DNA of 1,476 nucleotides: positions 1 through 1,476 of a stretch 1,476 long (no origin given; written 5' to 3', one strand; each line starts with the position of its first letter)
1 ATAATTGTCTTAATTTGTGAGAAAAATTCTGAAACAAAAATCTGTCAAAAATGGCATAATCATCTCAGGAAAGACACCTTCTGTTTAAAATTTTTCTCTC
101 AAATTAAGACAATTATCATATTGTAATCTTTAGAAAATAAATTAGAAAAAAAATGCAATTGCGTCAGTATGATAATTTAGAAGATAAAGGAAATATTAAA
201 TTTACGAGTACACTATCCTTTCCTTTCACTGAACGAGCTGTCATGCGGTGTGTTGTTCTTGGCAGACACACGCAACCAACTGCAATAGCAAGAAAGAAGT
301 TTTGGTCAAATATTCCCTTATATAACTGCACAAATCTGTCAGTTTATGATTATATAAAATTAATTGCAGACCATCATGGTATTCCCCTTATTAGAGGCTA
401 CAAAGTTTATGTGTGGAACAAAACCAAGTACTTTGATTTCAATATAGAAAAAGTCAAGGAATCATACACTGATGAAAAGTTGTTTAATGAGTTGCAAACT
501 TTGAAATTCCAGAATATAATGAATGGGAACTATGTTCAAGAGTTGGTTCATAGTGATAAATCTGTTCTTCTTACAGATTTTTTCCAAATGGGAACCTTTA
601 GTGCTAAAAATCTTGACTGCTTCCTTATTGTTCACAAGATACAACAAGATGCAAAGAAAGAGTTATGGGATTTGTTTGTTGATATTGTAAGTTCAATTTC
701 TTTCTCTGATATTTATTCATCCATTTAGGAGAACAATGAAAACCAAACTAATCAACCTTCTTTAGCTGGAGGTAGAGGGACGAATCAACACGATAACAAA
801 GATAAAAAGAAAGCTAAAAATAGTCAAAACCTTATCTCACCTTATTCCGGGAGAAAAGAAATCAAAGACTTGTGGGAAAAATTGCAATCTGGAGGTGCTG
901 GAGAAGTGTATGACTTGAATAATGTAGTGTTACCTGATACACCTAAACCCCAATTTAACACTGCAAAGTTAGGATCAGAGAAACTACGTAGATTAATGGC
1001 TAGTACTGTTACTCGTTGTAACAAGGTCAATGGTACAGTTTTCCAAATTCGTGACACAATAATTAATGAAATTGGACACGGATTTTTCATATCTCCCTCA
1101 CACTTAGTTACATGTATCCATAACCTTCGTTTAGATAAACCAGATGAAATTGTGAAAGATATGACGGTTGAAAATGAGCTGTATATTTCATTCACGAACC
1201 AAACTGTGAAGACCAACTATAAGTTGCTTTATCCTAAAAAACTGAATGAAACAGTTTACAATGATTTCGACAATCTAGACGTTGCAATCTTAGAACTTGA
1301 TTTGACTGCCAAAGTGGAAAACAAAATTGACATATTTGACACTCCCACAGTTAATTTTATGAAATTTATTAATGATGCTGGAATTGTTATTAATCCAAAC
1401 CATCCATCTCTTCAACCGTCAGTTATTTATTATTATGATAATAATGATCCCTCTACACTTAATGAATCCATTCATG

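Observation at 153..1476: A single in-frame TAG splits what reads like one gene: unknown N-domain, linker, then trypsin-like peptidase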

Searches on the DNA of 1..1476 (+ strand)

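Call 6: search_dna_similar(query=window:1-1476:+, collection=phages, mode=distant)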
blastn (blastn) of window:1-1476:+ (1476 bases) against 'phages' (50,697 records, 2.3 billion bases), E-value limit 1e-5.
No match.

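Call 40: search_rna_families(source=window, threshold=evalue, max_evalue=1)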
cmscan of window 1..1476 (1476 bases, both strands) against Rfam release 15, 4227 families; matches with E-value up to 1: 2.
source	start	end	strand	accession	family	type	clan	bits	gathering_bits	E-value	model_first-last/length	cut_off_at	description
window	1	124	+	RF03940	MIR9563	Gene; miRNA;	-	28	90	0.0089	9-127/127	5'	MIR9563 microRNA precursor family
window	1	123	-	RF03616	MIR1888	Gene; miRNA;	-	20.9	72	0.54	1-97/101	3'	MIR1888 microRNA precursor family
